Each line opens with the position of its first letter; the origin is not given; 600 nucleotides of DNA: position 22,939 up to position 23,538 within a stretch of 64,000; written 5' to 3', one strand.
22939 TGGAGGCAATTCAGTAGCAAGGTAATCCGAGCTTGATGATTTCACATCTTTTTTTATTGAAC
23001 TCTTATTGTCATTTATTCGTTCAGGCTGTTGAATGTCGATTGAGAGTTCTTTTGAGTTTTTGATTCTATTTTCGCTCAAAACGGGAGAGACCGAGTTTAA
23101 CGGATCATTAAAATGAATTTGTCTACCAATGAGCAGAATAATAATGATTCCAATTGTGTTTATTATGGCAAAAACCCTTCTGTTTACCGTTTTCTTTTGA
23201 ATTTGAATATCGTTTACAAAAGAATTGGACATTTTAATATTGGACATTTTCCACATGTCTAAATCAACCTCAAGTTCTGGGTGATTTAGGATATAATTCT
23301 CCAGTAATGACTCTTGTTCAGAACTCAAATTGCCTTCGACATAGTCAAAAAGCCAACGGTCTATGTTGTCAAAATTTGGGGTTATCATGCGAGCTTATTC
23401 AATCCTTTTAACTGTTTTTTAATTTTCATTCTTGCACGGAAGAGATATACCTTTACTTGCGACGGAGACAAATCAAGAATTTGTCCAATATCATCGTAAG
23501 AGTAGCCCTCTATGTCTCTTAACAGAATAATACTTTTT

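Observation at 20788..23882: ECF sigma operon with an anti-sigma factor fused to a PorP/SprF-type T9SS barrel, followed by a stand-alone PorP/SprF paralog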

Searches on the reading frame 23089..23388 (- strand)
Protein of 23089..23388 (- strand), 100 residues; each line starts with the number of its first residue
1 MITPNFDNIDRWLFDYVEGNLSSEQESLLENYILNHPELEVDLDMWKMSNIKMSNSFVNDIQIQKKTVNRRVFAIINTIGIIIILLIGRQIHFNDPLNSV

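Call 15: search_protein_families(library=pfam, proteins=[window:23089-23388:-], max_evalue=10)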
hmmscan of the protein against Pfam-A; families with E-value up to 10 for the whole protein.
seq(100 aa): 0 families

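Call 18: search_solved_structures(query=A2, max_evalue=10, show_alignments=3)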
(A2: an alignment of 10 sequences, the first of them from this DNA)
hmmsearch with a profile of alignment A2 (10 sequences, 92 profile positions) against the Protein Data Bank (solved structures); distinct sequences matched with E-value up to 10: 0.

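Call 25: search_protein_representatives(alignment_id=A2)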
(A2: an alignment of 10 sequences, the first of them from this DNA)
Query: 10 sequences, 92 profile positions. Proteins with E-value up to 0.001 (for the whole library): 1180; up to 1e-10: 138; up to 1e-30: 10. The best 150 are listed.
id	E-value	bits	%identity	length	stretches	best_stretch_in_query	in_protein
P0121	5.0e-45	167.8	-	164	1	1-92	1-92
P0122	1.7e-43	162.9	-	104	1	1-91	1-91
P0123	1.8e-43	162.8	-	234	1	1-92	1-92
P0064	2.3e-43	162.5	-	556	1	1-92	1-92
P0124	4.2e-43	161.7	-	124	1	1-92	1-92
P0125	1.3e-42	160.0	-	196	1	1-92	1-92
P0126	1.5e-42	159.9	-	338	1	1-91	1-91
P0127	1.1e-41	157.1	-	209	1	1-92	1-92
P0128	1.4e-37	143.9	-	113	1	1-83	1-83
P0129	6.5e-31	122.6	-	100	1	1-63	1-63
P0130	2.8e-28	114.1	-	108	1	1-60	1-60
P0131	4.7e-24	100.6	-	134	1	24-91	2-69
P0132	2.5e-22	95.1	-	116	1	1-85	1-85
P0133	6.0e-21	90.7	-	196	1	1-84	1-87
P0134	2.5e-20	88.7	-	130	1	1-84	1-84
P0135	3.4e-20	88.2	-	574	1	1-84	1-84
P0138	1.2e-19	86.5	-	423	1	1-80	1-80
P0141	8.2e-19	83.8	-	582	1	1-70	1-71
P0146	3.9e-17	78.4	-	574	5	5-58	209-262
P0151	2.0e-16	76.1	-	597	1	1-81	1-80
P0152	2.5e-16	75.8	-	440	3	6-54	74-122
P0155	5.5e-16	74.8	-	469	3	5-56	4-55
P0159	1.5e-15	73.4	-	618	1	1-83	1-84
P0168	1.7e-14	70.0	-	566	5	5-66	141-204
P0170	2.1e-14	69.7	-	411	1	1-78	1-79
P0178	4.7e-14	68.6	-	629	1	1-89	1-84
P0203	7.0e-13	64.8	-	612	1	1-52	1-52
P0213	1.2e-12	64.1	-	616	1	1-52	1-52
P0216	2.0e-12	63.4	-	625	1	1-84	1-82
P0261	1.7e-10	57.2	-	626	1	1-71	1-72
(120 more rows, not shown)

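Call 26: search_protein_families(library=pfam, proteins=[P0135, P0141, P0159, P0178, P0146, P0152, P0155, P0168, P0138, P0170], max_evalue=0.01)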
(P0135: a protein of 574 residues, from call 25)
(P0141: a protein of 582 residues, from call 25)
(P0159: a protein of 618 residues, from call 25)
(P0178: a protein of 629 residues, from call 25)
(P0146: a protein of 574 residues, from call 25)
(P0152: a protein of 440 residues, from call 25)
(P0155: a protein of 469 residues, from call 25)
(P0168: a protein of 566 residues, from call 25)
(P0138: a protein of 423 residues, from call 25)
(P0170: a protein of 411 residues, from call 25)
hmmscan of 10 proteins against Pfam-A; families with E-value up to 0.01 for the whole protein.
P0135 (574 aa): 0 families

P0141 (582 aa): 0 families

P0159 (618 aa): 1 family
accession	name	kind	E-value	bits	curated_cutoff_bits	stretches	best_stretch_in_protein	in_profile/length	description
PF11751.14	PorP_SprF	-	4.1e-18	66.3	22.3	1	342-604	24-273/273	Type IX secretion system membrane protein PorP/SprF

P0178 (629 aa): 2 families
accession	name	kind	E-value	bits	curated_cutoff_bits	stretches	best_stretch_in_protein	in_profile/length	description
PF11751.14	PorP_SprF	-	3.5e-16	60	22.3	1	351-615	22-273/273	Type IX secretion system membrane protein PorP/SprF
PF13623.11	SurA_N_2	-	0.0019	18.5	28.5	1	70-145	9-87/145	SurA-like N-terminal domain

P0146 (574 aa): 0 families

P0152 (440 aa): 7 families
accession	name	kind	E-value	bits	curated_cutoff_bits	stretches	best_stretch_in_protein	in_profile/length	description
PF13490.11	zf-HC2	-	1.7e-08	34.8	22.2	0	11-32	5-26/35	Putative zinc-finger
PF05099.18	TerB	-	7.4e-08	33.1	24.4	0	150-178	11-39/118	Tellurite resistance protein TerB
PF19925.4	DUF6388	-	3.7e-05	24.6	25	0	159-185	6-32/107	Family of unknown function (DUF6388)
PF09349.15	OHCU_decarbox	-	0.00011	23.2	24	0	14-61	37-85/155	OHCU decarboxylase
PF04320.19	YggL_50S_bp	-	0.00013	23.3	27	0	64-108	47-90/102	YggL 50S ribosome-binding protein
PF14357.11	DUF4404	-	0.0017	19.4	27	0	157-180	49-72/83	Domain of unknown function (DUF4404)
PF23713.2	WH_Egal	-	0.0019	19.1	27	0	161-175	42-56/69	Egalitarian winged helix domain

P0155 (469 aa): 0 families

P0168 (566 aa): 1 family
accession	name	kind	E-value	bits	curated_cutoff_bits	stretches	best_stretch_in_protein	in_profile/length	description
PF02672.20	CP12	-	0.0086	17.3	22.7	0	159-174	47-62/70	CP12 domain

P0138 (423 aa): 0 families

P0170 (411 aa): 0 families

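Call 40: list_cluster_members(proteins=[P0141, P0159, P0178, P0151, P0203, P0216, P0261, P0213, P0152, P0146])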
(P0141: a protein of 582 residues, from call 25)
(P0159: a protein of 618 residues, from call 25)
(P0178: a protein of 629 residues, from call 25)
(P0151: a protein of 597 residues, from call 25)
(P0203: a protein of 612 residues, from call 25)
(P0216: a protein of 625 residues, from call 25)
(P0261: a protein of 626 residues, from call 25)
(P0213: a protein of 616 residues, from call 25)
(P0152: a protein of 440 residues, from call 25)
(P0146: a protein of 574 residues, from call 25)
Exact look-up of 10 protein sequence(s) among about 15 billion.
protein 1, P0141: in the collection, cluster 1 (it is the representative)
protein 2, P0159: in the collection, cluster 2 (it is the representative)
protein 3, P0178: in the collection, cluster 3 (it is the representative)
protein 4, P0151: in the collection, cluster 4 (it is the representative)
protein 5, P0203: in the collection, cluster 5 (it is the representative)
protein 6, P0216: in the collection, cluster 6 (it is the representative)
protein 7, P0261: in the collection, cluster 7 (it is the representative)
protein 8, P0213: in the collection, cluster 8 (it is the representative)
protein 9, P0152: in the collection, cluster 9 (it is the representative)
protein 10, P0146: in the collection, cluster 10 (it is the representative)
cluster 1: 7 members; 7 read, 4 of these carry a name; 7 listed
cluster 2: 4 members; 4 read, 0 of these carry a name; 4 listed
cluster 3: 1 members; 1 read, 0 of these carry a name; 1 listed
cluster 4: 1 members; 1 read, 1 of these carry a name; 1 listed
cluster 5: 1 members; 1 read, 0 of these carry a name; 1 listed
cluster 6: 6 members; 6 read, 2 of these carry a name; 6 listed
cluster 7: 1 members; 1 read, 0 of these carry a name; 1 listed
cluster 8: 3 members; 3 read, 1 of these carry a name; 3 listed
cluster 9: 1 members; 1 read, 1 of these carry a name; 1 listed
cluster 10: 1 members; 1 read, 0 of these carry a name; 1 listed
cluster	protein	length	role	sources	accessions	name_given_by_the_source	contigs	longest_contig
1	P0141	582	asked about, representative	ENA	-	-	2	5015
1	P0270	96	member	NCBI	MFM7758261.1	MAG: hypothetical protein ACKO6J_04940, partial [Crocinitomicaceae bacterium]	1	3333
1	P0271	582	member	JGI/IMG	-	hypothetical protein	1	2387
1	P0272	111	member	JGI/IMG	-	hypothetical protein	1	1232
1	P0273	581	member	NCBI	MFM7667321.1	MAG: hypothetical protein ACKO7D_03950 [Bacteroidota bacterium]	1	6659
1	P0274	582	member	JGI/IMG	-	-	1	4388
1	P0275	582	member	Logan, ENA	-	-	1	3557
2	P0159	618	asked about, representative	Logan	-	-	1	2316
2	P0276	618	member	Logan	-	-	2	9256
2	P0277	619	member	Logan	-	-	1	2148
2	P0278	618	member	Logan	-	-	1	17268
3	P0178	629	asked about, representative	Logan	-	-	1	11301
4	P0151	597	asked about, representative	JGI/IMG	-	type IX secretion system PorP/SprF family membrane protein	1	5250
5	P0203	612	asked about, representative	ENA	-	-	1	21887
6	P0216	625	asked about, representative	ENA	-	-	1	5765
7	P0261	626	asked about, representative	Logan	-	-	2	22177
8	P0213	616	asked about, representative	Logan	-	-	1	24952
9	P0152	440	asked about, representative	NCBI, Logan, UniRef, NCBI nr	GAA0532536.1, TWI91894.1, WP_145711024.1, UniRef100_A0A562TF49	anti-sigma factor family protein [Chitinophaga japonensis] | Uncharacterized protein n=1 Tax=Chitinophaga japonensis TaxID=104662 ... | hypothetical protein [Chitinophaga japonensis]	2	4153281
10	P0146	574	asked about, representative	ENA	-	-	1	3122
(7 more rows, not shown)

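Call 70: find_encoding_contigs(protein=P0152, flank=4000, max_places=2)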
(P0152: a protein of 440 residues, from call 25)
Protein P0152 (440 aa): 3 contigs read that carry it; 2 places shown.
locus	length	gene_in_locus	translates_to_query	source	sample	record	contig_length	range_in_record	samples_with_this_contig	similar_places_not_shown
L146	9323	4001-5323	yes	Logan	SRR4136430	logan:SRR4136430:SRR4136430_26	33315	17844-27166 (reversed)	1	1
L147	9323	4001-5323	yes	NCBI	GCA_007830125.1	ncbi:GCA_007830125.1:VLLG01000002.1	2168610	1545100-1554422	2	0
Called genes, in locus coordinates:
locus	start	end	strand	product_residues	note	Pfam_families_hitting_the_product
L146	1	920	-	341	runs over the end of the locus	PF00092:VWA, PF13519:VWA_2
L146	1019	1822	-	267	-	PF00905:Transpeptidase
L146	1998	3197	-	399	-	PF00155:Aminotran_1_2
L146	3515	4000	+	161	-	PF04542:Sigma70_r2, PF08281:Sigma70_r4_2, PF04545:Sigma70_r4 (weak)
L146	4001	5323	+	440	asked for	PF05099:TerB (faint), PF13490:zf-HC2 (faint)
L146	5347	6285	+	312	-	PF13568:OMP_b-brl_2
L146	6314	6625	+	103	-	-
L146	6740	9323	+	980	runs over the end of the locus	PF00675:Peptidase_M16, PF05193:Peptidase_M16_C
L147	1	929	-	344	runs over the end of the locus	PF00092:VWA, PF13519:VWA_2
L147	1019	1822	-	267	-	PF00905:Transpeptidase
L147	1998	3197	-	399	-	PF00155:Aminotran_1_2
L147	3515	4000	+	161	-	PF04542:Sigma70_r2, PF08281:Sigma70_r4_2, PF04545:Sigma70_r4 (weak)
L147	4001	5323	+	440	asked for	PF05099:TerB (faint), PF13490:zf-HC2 (faint)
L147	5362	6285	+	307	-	PF13568:OMP_b-brl_2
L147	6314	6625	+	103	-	-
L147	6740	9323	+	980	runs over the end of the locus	PF00675:Peptidase_M16, PF05193:Peptidase_M16_C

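Call 72: search_protein_families(library=ncbifam, proteins=[L147:3515-4000:+, L147:5362-6285:+, L147:6314-6625:+], max_evalue=0.001)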
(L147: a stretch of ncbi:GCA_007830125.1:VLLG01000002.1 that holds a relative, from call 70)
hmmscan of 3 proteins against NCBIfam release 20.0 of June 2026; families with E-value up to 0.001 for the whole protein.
L147:3515-4000:+ (161 aa): 92 families (the best 25 are shown)
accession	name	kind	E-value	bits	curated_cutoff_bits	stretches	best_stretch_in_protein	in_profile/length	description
NF058625.1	sigma_PG0214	equivalog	5.2e-30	104.4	130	1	1-159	1-166/170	GFO_1088 family ECF-type sigma factor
TIGR02950.1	SigM_subfam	subfamily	1.9e-26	92.8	147.95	1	11-153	7-157/159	RNA polymerase sigma factor, SigM family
TIGR02937.1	sigma70-ECF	superfamily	4.9e-22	78.3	42.9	1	7-154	4-165/165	sigma-70 family RNA polymerase sigma factor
TIGR02985.1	Sig70_bacteroi1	subfamily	1.1e-21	77.8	126.4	1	5-154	2-162/162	RNA polymerase sigma-70 factor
TIGR02983.1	SigE-fam_strep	subfamily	5.3e-21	75.2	141.55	1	2-153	4-157/162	SigE family RNA polymerase sigma factor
NF009193.0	PRK12541.1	equivalog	7.2e-20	71.8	171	1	13-152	14-158/161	RNA polymerase sigma factor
NF007226.0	PRK09644.1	equivalog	1.9e-19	70.3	199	1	10-155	7-158/166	RNA polymerase sigma factor SigM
TIGR02959.1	SigZ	equivalog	2.9e-19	69.5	168.65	1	12-156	3-150/170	RNA polymerase sigma factor SigZ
NF007215.0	PRK09637.1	equivalog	3.2e-18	66.4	212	1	8-155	5-155/181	RNA polymerase sigma factor SigZ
TIGR02989.1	Sig-70_gvs1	subfamily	1e-16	61.2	124.55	1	6-151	3-155/158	RNA polymerase sigma-70 factor, Rhodopirellula/Verrucomicrobium family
NF053879.1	RNAPolSigSigVBac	equivalog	9.5e-16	57.9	190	1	3-154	3-155/160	RNA polymerase sigma factor SigV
NF009170.0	PRK12517.1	subfamily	1e-15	57.7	197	1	3-157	22-179/188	RNA polymerase sigma factor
NF004113.0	PRK05602.1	equivalog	1.1e-15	57.8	208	1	20-157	61-204/211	RNA polymerase sigma factor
NF007223.0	PRK09641.1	equivalog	3.1e-15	56.5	209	1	4-154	18-184/187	RNA polymerase sigma factor SigW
NF008888.0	PRK11922.1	equivalog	3.7e-15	56.2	204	1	6-154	32-196/231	RNA polymerase sigma factor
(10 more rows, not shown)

L147:5362-6285:+ (307 aa): 1 family
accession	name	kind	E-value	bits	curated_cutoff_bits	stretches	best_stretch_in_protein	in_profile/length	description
NF049866.1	outer_TDE1717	subfamily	0.00032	20.7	135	1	186-271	77-156/210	TDE1717 family outer membrane beta-barrel protein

L147:6314-6625:+ (103 aa): 0 families

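Call 73: find_encoding_contigs(protein=P0168, flank=4000, max_places=2)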
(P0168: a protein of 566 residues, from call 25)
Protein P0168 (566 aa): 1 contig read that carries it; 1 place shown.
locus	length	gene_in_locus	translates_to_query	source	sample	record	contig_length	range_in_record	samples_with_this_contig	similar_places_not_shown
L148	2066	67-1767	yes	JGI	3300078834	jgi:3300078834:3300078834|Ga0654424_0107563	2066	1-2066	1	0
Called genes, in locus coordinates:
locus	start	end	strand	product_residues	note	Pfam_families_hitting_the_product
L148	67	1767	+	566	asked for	-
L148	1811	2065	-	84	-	?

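Call 74: find_encoding_contigs(protein=P0155, flank=4000, max_places=2)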
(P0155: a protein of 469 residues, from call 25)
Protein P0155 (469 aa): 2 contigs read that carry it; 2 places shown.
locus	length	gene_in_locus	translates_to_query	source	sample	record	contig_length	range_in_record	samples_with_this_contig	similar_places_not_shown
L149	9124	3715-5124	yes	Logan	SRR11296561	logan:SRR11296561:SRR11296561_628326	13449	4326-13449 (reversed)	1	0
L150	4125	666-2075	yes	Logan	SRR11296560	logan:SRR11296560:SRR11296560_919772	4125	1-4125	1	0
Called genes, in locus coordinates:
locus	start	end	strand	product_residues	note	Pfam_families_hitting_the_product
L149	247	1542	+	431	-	-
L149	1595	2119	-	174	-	PF12867:DinB_2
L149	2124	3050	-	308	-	-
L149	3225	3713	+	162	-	PF04542:Sigma70_r2, PF08281:Sigma70_r4_2, PF04545:Sigma70_r4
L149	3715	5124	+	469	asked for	-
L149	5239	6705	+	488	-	PF10988:DUF2807, PF13568:OMP_b-brl_2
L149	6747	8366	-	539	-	PF18962:Por_Secre_tail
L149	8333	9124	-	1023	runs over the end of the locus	-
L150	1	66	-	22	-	?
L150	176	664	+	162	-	PF04542:Sigma70_r2, PF08281:Sigma70_r4_2, PF04545:Sigma70_r4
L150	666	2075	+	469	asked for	-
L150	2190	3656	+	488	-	PF10988:DUF2807, PF13568:OMP_b-brl_2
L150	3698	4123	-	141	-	?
